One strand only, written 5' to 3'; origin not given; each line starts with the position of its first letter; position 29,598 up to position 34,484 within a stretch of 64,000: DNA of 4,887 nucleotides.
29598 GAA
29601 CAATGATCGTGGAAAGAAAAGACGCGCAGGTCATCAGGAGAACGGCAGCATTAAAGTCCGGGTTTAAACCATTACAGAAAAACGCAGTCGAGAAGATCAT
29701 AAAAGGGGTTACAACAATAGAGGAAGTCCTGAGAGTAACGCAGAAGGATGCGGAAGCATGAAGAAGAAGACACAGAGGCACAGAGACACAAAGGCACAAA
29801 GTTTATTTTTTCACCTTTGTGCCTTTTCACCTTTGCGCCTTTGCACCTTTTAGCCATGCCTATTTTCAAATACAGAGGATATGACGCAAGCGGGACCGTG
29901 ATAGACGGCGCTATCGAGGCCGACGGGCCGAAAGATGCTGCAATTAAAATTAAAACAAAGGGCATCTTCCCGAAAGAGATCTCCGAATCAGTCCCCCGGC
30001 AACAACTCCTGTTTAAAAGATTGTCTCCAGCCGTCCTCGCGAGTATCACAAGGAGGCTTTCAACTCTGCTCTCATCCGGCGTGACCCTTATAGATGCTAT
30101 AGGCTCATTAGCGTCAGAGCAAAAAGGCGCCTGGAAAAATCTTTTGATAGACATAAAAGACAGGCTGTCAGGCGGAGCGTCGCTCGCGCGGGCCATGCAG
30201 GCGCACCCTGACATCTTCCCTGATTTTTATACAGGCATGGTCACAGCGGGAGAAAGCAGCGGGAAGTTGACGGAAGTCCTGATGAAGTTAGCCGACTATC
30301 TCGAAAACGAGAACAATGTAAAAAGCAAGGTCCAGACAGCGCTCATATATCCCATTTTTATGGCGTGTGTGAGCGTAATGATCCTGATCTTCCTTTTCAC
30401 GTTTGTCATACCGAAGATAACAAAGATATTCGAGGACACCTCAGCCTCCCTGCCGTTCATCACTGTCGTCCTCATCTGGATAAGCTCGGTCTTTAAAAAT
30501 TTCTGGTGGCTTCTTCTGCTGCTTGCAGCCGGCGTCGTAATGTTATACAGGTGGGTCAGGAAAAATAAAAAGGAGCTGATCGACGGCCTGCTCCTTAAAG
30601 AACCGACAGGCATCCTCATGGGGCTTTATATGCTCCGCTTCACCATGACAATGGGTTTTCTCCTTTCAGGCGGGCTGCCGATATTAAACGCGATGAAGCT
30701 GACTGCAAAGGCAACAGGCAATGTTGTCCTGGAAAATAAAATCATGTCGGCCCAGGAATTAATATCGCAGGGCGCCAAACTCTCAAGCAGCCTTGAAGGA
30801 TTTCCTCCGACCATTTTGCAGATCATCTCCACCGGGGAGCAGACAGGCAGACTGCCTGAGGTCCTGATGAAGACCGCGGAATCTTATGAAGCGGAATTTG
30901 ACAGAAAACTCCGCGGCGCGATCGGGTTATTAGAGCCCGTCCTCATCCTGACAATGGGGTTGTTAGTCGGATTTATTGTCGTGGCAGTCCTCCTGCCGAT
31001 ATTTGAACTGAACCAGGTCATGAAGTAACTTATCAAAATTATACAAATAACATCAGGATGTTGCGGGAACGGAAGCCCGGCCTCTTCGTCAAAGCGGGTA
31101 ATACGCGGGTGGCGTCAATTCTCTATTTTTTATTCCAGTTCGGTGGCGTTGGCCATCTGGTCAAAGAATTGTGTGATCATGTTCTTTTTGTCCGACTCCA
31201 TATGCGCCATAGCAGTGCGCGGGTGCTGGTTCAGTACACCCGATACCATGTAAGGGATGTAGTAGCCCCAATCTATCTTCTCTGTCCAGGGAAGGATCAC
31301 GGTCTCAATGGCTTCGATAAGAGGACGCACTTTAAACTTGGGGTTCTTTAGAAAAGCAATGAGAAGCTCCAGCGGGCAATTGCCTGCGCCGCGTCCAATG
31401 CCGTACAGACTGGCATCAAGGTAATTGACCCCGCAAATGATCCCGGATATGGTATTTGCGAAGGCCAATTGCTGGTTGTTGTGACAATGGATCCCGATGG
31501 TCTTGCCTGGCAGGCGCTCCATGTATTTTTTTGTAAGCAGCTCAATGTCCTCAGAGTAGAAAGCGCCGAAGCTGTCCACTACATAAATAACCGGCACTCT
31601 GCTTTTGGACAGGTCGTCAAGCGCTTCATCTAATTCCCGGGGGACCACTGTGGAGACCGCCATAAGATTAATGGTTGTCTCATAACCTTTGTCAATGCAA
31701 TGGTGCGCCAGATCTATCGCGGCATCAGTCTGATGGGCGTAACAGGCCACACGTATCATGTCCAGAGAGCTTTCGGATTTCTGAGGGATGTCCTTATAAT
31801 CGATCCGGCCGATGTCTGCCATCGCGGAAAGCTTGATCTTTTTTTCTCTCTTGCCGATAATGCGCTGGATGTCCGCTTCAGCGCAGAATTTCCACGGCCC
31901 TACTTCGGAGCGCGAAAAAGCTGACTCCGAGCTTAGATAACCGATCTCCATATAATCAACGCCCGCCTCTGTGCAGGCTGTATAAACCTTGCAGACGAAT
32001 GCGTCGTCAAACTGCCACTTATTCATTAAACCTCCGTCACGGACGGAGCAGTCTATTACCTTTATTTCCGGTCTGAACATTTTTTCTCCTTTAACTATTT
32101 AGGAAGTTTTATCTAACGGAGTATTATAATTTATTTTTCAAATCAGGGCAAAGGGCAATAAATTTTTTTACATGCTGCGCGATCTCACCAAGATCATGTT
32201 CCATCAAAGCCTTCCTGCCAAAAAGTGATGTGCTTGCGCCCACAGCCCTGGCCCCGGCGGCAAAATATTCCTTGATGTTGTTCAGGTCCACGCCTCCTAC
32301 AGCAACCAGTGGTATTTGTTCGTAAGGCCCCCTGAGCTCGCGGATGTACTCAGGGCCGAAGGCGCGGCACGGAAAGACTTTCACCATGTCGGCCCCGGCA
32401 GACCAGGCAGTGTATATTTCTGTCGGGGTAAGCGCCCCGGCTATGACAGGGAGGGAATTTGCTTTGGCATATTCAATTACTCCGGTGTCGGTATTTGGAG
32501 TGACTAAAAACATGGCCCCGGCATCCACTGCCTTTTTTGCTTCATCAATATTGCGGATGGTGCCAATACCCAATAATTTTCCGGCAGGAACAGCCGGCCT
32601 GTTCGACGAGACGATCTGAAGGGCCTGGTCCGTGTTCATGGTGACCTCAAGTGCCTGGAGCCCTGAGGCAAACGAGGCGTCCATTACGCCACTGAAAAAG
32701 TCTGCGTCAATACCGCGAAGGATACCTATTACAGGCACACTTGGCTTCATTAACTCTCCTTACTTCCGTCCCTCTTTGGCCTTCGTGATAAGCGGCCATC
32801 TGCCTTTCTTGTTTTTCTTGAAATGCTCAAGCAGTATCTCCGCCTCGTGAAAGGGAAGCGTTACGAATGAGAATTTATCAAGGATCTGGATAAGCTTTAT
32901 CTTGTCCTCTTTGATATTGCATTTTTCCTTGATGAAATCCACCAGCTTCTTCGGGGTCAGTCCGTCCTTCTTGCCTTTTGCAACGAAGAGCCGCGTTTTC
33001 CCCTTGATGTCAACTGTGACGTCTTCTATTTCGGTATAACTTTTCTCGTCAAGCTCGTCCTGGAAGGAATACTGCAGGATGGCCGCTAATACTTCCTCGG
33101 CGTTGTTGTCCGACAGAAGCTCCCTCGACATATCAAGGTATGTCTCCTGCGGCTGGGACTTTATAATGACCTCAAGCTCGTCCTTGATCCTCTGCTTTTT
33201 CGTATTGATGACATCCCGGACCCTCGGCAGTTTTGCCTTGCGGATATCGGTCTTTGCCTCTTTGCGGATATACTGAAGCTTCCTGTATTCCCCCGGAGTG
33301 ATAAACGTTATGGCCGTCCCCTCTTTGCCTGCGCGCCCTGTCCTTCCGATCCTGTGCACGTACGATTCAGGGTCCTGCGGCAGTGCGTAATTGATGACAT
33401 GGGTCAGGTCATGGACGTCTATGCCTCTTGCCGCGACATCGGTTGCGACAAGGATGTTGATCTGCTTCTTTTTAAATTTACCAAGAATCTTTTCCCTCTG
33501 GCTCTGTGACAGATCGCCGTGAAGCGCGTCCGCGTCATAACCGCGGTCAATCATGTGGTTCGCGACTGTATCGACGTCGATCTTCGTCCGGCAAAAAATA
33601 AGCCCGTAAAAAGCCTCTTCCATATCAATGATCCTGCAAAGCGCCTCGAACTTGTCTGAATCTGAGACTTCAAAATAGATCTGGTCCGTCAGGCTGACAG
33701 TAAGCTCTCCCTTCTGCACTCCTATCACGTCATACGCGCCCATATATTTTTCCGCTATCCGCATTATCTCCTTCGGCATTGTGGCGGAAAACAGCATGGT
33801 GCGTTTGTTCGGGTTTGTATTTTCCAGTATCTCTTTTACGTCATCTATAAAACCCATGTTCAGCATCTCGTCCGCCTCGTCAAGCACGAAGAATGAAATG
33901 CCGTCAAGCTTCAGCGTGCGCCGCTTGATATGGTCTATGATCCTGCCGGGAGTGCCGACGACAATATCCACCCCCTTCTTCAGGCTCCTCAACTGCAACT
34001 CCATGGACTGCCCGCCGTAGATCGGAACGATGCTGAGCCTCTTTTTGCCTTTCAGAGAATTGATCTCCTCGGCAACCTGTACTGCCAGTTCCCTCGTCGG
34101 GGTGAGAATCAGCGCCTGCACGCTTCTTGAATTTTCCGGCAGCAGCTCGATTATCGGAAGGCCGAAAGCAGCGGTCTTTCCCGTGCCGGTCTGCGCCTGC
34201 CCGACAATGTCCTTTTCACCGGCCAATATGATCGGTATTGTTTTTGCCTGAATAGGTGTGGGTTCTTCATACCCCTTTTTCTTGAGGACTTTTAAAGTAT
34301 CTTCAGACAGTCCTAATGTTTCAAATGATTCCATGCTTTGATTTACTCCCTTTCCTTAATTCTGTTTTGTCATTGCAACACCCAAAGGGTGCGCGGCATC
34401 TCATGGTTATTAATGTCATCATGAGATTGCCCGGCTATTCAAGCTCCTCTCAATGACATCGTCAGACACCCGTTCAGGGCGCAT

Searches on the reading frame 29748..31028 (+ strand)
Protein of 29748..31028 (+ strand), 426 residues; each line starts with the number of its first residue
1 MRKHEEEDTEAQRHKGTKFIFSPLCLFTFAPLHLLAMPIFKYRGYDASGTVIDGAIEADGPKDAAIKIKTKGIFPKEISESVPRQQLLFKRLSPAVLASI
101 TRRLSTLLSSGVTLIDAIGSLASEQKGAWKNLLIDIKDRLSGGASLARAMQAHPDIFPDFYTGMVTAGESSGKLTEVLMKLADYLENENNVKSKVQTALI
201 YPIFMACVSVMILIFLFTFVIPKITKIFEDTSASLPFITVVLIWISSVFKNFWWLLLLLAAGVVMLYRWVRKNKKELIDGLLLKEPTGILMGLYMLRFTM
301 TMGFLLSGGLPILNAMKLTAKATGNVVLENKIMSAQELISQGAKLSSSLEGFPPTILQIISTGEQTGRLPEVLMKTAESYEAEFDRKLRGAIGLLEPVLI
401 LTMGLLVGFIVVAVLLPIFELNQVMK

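Call 39: search_protein_families(library=pfam, proteins=[window:29748-31028:+], max_evalue=0.01)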
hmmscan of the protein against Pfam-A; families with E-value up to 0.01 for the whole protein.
window:29748-31028:+ (426 aa): 1 family
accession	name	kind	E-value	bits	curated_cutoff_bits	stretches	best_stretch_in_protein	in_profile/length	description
PF00482.28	T2SSF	-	2.2e-60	202.5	25.2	2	101-222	2-125/125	Type II secretion system (T2SS), protein F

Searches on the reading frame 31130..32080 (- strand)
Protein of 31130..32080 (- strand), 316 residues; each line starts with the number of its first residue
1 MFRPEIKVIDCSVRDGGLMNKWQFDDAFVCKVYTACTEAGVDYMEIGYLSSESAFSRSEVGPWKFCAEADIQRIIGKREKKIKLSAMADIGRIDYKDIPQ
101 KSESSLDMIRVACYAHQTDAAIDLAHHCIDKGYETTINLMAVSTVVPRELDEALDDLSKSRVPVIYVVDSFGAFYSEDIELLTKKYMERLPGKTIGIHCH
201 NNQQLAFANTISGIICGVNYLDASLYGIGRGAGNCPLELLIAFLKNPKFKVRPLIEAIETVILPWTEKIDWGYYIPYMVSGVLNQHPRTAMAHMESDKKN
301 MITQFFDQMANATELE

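Call 39: search_protein_families(library=pfam, proteins=[window:31130-32080:-], max_evalue=0.01)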
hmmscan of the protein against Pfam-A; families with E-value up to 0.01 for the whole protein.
window:31130-32080:- (316 aa): 1 family
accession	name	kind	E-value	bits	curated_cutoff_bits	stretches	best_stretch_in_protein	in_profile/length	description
PF00682.25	HMGL-like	-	2e-22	80.3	29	1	6-248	2-243/260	HMGL-like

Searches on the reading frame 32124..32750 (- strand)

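Call 39: search_protein_families(library=pfam, proteins=[window:32124-32750:-], max_evalue=0.01)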
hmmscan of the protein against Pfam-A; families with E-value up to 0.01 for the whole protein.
window:32124-32750:- (208 aa): 4 families
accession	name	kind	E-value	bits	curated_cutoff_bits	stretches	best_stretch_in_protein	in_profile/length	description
PF01081.25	Aldolase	-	2.9e-30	105.6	27.8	1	6-192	9-195/196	KDPG and KHG aldolase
PF02581.23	TMP-TENI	-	6e-07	29.4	27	1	130-171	135-175/180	Thiamine monophosphate synthase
PF04481.18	DUF561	-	0.0016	18.1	21.6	0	71-125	32-87/243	Protein of unknown function (DUF561)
PF04309.18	G3P_antiterm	-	0.0024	17.8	27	0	113-174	110-169/173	Glycerol-3-phosphate responsive antiterminator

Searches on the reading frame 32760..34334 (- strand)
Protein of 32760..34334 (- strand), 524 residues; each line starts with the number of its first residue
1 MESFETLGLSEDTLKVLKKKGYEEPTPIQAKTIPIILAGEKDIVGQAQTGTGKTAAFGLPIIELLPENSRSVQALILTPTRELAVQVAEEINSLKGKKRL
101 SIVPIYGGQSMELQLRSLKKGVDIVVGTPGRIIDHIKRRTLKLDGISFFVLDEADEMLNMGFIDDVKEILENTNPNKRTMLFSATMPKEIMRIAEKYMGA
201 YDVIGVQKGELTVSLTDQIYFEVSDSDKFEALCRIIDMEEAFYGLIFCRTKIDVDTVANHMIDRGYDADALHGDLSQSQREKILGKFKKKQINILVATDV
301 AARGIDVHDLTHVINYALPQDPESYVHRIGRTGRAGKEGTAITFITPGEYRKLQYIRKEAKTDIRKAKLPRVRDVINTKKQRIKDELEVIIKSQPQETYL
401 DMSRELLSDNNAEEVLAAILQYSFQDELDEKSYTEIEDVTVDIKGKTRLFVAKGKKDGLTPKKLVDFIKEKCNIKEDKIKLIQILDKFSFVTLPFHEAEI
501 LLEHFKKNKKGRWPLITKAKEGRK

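Call 39: search_protein_families(library=pfam, proteins=[window:32760-34334:-], max_evalue=0.01)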
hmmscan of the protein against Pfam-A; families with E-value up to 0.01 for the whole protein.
window:32760-34334:- (524 aa): 4 families
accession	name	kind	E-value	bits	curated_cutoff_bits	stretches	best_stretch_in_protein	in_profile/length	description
PF00270.35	DEAD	-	1.9e-51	174.6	26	1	26-192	1-166/167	DEAD/DEAH box helicase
PF00271.37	Helicase_C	-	9.3e-36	122.9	23.5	1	227-336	1-110/110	Helicase conserved C-terminal domain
PF03880.21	DbpA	-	7.4e-17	61.6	25.6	1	448-511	1-65/72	DbpA RNA binding domain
PF04851.21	ResIII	-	1.6e-10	41.6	22.5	1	28-187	7-163/164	Type III restriction enzyme, res subunit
